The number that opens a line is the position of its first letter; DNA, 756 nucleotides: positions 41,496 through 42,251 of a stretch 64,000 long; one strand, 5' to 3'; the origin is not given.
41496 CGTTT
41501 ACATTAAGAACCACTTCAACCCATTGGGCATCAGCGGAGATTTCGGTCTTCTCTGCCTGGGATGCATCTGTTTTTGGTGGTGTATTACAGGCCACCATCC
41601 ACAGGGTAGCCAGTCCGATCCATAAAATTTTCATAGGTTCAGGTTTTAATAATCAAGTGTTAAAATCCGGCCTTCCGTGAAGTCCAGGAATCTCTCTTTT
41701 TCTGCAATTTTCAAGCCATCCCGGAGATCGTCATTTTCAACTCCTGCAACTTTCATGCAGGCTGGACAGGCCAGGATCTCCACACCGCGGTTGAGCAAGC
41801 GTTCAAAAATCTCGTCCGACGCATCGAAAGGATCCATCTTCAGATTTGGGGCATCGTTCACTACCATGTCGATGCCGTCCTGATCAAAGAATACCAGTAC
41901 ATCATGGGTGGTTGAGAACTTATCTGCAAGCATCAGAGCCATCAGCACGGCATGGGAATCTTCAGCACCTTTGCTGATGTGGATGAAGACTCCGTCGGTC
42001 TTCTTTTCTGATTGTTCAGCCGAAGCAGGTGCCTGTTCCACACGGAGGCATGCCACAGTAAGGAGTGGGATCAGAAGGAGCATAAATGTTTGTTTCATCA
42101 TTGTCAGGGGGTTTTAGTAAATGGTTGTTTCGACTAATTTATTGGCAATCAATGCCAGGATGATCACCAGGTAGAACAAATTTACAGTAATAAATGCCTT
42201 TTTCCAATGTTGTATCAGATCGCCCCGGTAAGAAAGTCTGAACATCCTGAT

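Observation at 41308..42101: Two exported CxxC lipoproteins (DsrE-fold with CPAC; HMA domain with CEGC) end the oxidase operon, a candidate new copper/thiol relay for CuA/CuB assembly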

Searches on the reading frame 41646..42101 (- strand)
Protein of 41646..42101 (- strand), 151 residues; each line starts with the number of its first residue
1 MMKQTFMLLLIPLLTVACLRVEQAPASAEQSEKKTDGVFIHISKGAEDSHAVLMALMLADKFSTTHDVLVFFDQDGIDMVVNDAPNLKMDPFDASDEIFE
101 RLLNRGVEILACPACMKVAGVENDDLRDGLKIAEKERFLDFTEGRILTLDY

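Call 3: search_protein_families(library=pfam, proteins=[window:41646-42101:-], max_evalue=1)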
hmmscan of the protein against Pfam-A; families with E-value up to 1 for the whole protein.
window:41646-42101:- (151 aa): 2 families
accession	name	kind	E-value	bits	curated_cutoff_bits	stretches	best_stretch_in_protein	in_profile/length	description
PF02635.20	DsrE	-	1.2e-08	35.6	22.7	1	41-140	6-105/116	DsrE/DsrF-like family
PF13686.11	DrsE_2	-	0.00029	21.3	25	1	97-141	103-147/156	DsrE/DsrF/DrsH-like family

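Call 4: search_protein_families(library=ncbifam, proteins=[window:41646-42101:-], max_evalue=1)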
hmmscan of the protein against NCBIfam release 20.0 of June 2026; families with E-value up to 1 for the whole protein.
window:41646-42101:- (151 aa): 2 families
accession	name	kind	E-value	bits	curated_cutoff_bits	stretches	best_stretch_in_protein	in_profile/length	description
NF047629.1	SulfCarrDsrE2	equivalog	0.039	14.1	210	1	101-142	109-150/159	sulfur carrier protein DsrE2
TIGR03527.1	selenium_YedF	equivalog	0.14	12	110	1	81-121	127-166/194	sulfurtransferase-like selenium metabolism protein YedF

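Call 6: find_homologous_proteins(query=window:41646-42101:-, max_evalue=0.001)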
Query window:41646-42101:- (151 aa): 525 proteins with E <= 0.001 among 584 candidates; the best 120 are listed.
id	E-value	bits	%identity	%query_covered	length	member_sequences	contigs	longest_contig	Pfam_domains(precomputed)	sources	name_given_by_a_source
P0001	8.9e-93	325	100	100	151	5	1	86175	PF02635.21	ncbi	ncbi:MAG: DsrE family protein [Bacteroidales bacterium]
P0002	4.6e-71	255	77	99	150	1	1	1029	PF02635.21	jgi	jgi:predicted peroxiredoxin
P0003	1.1e-70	254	77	99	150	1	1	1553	PF02635.21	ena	-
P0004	9.3e-70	251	76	99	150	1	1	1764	PF02635.21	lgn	-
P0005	1.2e-69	250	77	99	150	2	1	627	PF02635.21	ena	-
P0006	1.3e-69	250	75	99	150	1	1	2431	PF02635.21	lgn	-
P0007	1.8e-69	250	77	99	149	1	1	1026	PF02635.21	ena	-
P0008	2.1e-69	250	77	99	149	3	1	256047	PF02635.21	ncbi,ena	-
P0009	1.0e-68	247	80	89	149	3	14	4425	PF02635.21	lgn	-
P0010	1.2e-68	247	79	99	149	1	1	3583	PF02635.21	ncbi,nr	ncbi:MAG: DsrE family protein [Bacteroides sp.]|nr:DsrE family protein [Bacteroides sp.]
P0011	2.0e-68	246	78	89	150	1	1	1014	PF02635.21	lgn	-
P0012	2.1e-68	246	75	99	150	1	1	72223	PF02635.21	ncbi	ncbi:MAG: DsrE family protein [Bacteroidota bacterium]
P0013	2.4e-68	246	76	99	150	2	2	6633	PF02635.21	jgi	-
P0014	3.0e-68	246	78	99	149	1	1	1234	PF02635.21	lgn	-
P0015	3.7e-68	246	76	99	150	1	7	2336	PF02635.21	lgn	-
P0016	6.2e-68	245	76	99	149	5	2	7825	PF02635.21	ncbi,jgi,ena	-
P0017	2.1e-67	243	75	99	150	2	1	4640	PF02635.21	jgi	jgi:predicted peroxiredoxin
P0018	4.0e-67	242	74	89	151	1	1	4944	PF02635.21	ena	-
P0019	1.2e-66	241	75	99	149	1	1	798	PF02635.21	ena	-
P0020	2.6e-66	240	75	89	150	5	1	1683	PF02635.21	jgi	jgi:predicted peroxiredoxin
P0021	4.1e-66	239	73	99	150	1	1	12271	PF02635.21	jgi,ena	-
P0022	4.6e-66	239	72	99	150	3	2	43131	PF02635.21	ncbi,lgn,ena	-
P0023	8.3e-66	238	74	100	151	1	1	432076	PF02635.21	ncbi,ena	-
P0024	1.3e-65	237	73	99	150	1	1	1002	PF02635.21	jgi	jgi:predicted peroxiredoxin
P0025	2.4e-65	236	76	89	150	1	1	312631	PF02635.21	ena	-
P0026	3.9e-65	236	72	99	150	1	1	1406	PF02635.21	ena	-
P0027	4.0e-65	236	71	99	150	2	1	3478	PF02635.21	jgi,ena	-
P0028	4.6e-65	235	73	99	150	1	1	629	PF02635.21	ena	-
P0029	5.5e-65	235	73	99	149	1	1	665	PF02635.21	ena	-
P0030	6.1e-65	235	73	99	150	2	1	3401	PF02635.21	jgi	-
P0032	8.2e-65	235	71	99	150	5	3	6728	PF02635.21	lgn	-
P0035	1.5e-64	234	73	99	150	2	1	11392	PF02635.21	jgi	jgi:predicted peroxiredoxin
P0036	1.5e-64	234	74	89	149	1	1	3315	PF02635.21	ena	-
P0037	1.5e-64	234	71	99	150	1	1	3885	PF02635.21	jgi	jgi:predicted peroxiredoxin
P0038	1.9e-64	233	72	100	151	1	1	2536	PF02635.21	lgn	-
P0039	2.6e-64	233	71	99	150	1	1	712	PF02635.21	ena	-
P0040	3.2e-64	233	73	89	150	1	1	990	PF02635.21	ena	-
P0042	3.4e-64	233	74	89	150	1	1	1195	PF02635.21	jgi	-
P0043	3.5e-64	233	75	99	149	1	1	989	PF02635.21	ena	-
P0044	3.5e-64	233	72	99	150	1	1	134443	PF02635.21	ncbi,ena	-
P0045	4.0e-64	232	70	100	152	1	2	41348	PF02635.21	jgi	jgi:predicted peroxiredoxin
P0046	4.2e-64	232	72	99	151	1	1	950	PF02635.21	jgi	jgi:predicted peroxiredoxin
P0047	5.2e-64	232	71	99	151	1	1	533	PF02635.21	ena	-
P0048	6.4e-64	232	71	99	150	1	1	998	PF02635.21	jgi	jgi:predicted peroxiredoxin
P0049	7.4e-64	232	70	100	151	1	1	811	PF02635.21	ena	-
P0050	7.5e-64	232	71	99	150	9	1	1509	PF02635.21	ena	-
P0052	1.7e-63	230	70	100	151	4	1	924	PF02635.21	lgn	-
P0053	1.8e-63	230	70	99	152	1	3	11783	PF02635.21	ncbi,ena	-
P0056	5.7e-63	229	71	91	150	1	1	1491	PF02635.21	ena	-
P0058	8.5e-63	228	68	100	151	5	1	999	PF02635.21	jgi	jgi:predicted peroxiredoxin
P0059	9.9e-63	228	71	99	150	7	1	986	PF02635.21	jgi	jgi:predicted peroxiredoxin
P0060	1.1e-62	228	76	89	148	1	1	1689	PF02635.21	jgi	jgi:predicted peroxiredoxin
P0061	1.3e-62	228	70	100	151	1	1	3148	PF02635.21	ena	-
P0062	1.3e-62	228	72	89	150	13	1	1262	PF02635.21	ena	-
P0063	1.5e-62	227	69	100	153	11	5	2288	PF02635.21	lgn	-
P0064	1.7e-62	227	70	99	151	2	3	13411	PF02635.21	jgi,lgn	-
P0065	1.9e-62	227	71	89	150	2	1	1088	PF02635.21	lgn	-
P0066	2.0e-62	227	69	99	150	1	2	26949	PF02635.21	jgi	-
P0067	2.1e-62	227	71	87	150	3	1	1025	PF02635.21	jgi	jgi:predicted peroxiredoxin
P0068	2.6e-62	227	70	89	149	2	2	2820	PF02635.21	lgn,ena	-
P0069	2.6e-62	227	70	99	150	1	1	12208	PF02635.21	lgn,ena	-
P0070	2.7e-62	227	70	100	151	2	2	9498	PF02635.21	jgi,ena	-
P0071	2.7e-62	227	71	99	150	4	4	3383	PF02635.21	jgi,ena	-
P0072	2.9e-62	226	70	89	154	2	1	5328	PF02635.21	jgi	-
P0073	3.7e-62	226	69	99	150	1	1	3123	PF02635.21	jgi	-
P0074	3.9e-62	226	72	89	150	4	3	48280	PF02635.21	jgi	jgi:predicted peroxiredoxin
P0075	5.0e-62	226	68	100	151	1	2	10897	PF02635.21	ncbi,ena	-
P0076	5.2e-62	226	71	89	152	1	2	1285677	PF02635.21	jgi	jgi:predicted peroxiredoxin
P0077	5.7e-62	225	69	99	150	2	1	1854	PF02635.21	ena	-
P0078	6.0e-62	225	69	99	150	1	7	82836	PF02635.21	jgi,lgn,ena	-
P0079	6.0e-62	225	71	99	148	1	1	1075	PF02635.21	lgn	-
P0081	7.9e-62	225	70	89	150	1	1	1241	PF02635.21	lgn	-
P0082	8.8e-62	225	69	99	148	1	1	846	PF02635.21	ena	-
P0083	9.3e-62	225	69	99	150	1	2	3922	PF02635.21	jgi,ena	jgi:predicted peroxiredoxin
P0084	9.9e-62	225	69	89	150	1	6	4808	PF02635.21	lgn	-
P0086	1.3e-61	224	73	99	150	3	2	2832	PF02635.21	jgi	jgi:predicted peroxiredoxin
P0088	1.5e-61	224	68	99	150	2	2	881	PF02635.21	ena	-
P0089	1.5e-61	224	70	99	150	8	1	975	PF02635.21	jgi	jgi:predicted peroxiredoxin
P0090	1.8e-61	224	70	99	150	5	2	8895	PF02635.21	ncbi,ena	-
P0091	1.9e-61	224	68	99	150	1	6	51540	PF02635.21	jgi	jgi:predicted peroxiredoxin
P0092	2.1e-61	224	70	87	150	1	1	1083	PF02635.21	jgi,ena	-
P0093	2.3e-61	224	68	99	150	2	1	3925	PF02635.21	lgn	-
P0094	4.2e-61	223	68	99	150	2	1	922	PF02635.21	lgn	-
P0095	4.3e-61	223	69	99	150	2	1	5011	PF02635.21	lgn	-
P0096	4.9e-61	222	69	89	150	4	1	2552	PF02635.21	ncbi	-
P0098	5.0e-61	222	67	99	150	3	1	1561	PF02635.21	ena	-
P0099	5.4e-61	222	67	100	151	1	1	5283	PF02635.21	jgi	jgi:predicted peroxiredoxin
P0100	5.8e-61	222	67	99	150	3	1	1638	PF02635.21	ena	-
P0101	6.4e-61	222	68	99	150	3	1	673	PF02635.21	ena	-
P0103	6.6e-61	222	67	99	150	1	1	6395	PF02635.21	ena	-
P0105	6.8e-61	222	69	99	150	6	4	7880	PF02635.21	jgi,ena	jgi:predicted peroxiredoxin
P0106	7.5e-61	222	69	99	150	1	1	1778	PF02635.21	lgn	-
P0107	8.5e-61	222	68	99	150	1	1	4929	PF02635.21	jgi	-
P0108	1.0e-60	221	69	99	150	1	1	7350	PF02635.21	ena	-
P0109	1.1e-60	221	68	99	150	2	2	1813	PF02635.21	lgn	-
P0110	1.1e-60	221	71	87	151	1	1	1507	PF02635.21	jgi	jgi:predicted peroxiredoxin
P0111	1.2e-60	221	68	99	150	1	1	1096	PF02635.21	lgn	-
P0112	1.3e-60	221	66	99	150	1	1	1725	PF02635.21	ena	-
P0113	1.3e-60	221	66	99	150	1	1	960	PF02635.21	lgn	-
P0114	1.4e-60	221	67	99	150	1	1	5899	PF02635.21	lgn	-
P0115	1.5e-60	221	68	99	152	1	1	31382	PF02635.21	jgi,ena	-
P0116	1.5e-60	221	68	99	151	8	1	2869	PF02635.21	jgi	jgi:predicted peroxiredoxin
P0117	1.5e-60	221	70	89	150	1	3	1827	PF02635.21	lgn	-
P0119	1.6e-60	221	66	99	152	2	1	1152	PF02635.21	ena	-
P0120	1.7e-60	221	67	99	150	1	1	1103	PF02635.21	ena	-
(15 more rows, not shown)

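Call 7: search_solved_structures(query=window:41646-42101:-, max_evalue=10, show_alignments=3)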
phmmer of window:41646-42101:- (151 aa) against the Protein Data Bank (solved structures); distinct sequences matched with E-value up to 10: 5.
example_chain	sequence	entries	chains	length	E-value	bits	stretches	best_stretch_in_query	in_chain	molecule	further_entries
1l1s_A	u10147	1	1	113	0.16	14.9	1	92-133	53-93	hypothetical protein MTH1491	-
2p8j_A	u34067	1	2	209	0.62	13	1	29-99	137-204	S-adenosylmethionine-dependent methyltransferase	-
1h9s_B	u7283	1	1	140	1.1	12.3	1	13-57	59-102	MOLYBDENUM TRANSPORT PROTEIN MODE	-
1h9r_A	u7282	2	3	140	1.1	12.3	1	13-57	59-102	MOLYBDENUM TRANSPORT PROTEIN MODE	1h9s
9e2g_4I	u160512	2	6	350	1.6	11.7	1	79-114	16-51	FAP96C/MC15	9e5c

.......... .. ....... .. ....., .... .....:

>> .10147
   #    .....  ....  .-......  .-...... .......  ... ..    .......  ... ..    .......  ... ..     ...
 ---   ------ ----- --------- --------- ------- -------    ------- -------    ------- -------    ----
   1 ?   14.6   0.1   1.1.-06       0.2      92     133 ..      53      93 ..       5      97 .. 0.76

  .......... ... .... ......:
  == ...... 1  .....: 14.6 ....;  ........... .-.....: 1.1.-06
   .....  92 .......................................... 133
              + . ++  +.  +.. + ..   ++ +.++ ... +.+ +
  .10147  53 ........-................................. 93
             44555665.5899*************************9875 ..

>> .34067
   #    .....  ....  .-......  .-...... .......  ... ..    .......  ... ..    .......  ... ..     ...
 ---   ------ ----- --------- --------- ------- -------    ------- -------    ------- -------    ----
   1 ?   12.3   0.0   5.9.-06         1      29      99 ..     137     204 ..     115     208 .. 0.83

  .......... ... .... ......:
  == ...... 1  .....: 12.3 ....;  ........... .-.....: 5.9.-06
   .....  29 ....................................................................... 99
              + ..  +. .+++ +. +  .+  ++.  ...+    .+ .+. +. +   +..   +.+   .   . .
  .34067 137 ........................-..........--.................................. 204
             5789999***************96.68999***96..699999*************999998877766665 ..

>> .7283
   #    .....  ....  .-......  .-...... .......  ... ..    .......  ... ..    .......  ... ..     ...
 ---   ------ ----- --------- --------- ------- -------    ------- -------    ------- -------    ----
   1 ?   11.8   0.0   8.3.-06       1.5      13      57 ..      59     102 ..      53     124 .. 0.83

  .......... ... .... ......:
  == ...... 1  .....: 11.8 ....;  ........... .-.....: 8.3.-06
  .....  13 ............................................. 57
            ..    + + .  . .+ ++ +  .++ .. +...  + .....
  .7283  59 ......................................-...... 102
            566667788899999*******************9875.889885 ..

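Call 9: find_related_loci(query=A1, collection=genome_contigs, flank=8000)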
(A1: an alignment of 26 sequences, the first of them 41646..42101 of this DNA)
Query A1 (151 aa) in genome_contigs; peptide patterns used: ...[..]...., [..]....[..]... (x = any residue, [..] = any of these).
241 stretches matched a pattern; 163 encode a relative of the query (tblastn E <= 1e-3); the best 80 are kept; 80 distinct loci.
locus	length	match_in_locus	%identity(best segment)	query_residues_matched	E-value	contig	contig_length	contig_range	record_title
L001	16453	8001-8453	97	1-151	3e-96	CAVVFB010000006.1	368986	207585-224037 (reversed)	MAG: uncultured Bacteroidetes bacterium isolate MFD04716.bin.2.43 genome assembly, contig: contig_21490, whole genome sh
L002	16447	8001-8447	77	2-151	2e-78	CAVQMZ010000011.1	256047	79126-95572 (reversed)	MAG: uncultured Bacteroidetes bacterium isolate MFD03804.bin.1.160 genome assembly, contig: contig_3058, whole genome sh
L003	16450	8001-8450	75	2-151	2e-74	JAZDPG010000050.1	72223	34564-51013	MAG: Bacteroidota bacterium isolate MEGAHIT-group-0.823 k141_17432890, whole genome shotgun sequence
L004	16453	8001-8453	72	1-151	4e-72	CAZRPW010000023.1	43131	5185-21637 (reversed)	MAG TPA_asm: uncultured Bacteroides sp. isolate binchicken_co42_498 genome assembly, contig: NODE_703_length_43131_cov_7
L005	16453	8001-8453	74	1-151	6e-72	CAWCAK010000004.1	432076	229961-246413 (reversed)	MAG: uncultured Bacteroidetes bacterium isolate MFD03804.bin.2.1 genome assembly, contig: contig_24625, whole genome sho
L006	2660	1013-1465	71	1-151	2e-72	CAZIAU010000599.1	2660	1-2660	MAG TPA_asm: uncultured Bacteroides sp. isolate binchicken_co150_65 genome assembly, contig: NODE_145345_length_2660_cov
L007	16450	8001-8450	71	2-151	2e-71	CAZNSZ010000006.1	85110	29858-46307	MAG TPA_asm: uncultured Bacteroides sp. isolate binchicken_co176_102 genome assembly, contig: NODE_45_length_85110_cov_1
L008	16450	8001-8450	72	2-151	4e-70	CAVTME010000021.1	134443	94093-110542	MAG: uncultured Bacteroidetes bacterium isolate MFD03804.bin.2.22 genome assembly, contig: contig_93054, whole genome sh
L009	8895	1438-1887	70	2-151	9e-68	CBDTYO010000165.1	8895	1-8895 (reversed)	MAG TPA_asm: uncultured Bacteroidia bacterium isolate ERR2431960_concoct_72 genome assembly, contig: ERZ23880139.4362, w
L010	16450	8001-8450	67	2-151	1e-65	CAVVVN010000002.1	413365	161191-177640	MAG: uncultured Bacteroidales bacterium isolate MFD03804.bin.1.21 genome assembly, contig: contig_20844, whole genome sh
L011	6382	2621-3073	72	1-151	1e-65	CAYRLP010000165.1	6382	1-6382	MAG TPA_asm: uncultured Bacteroides sp. isolate binchicken_co294_125 genome assembly, contig: NODE_10087_length_6382_cov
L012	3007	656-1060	70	17-151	8e-62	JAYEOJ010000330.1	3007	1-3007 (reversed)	MAG: Bacteroidota bacterium isolate MAG032 MAG032_330, whole genome shotgun sequence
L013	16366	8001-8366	77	30-151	2e-60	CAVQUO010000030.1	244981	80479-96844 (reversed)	MAG: uncultured Bacteroidetes bacterium isolate MFD09964.bin.2.95 genome assembly, contig: contig_7971, whole genome sho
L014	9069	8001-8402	69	18-151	2e-60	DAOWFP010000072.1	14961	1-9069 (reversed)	MAG TPA_asm: Bacteroidota bacterium isolate CSMAG_1968 CSMAG_1968_k141_5371825_length_14961_cov_14.9922, whole genome sh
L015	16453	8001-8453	70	1-151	1e-69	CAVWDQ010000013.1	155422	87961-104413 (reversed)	MAG: uncultured Bacteroidales bacterium isolate MFD03804.bin.2.147 genome assembly, contig: contig_26990, whole genome s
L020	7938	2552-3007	45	1-151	2e-40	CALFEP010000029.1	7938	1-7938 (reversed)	MAG TPA_asm: uncultured Bacteroidetes bacterium isolate SRR3330207_bin.16_CONCOCT_v1.1_MAG genome assembly, contig: ERZ7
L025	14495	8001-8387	50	23-151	2e-38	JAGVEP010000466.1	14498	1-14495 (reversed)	MAG: Phycisphaerae bacterium isolate DeMMO2_9 c_000000029298, whole genome shotgun sequence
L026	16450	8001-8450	41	2-151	1e-38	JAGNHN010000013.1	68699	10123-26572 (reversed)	MAG: Lentimicrobiaceae bacterium isolate Go_SlDig_bin_16 Go_SlDig_951_length_68699_cov_11.954457, whole genome shotgun s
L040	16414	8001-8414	45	13-151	3e-37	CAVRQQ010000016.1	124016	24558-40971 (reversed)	MAG: uncultured delta proteobacterium isolate MFD03804.bin.1.96 genome assembly, contig: contig_35708, whole genome shot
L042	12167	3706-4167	45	1-151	3e-37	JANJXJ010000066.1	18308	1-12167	MAG: Lentimicrobium sp. isolate RS341_metabat.bin.32 RS341_k141_27715, whole genome shotgun sequence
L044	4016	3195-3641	43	2-151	5e-37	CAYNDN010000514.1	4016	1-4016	MAG TPA_asm: uncultured Lentimicrobiaceae bacterium isolate SRP141376_co3_49 genome assembly, contig: NODE_55704_length_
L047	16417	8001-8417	44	6-151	6e-37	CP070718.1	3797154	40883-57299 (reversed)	MAG: Phycisphaerales bacterium isolate bin470 chromosome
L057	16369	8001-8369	50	29-151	2e-36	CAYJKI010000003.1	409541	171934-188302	MAG TPA_asm: uncultured Ignavibacteria bacterium isolate ERP124720_co1_89 genome assembly, contig: NODE_25_length_409541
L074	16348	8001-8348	49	36-151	4e-35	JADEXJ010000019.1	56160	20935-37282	Pleurocapsales cyanobacterium LEGE 10410 NODE_19_length_56160_cov_4.65547, whole genome shotgun sequence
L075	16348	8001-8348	51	36-151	3e-35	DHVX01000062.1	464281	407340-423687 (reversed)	MAG TPA_asm: Bacteroidales bacterium UBA5197 UBA5197_contig_1485, whole genome shotgun sequence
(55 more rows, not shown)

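Call 14: find_encoding_contigs(protein=P0001, flank=10000, max_places=3)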
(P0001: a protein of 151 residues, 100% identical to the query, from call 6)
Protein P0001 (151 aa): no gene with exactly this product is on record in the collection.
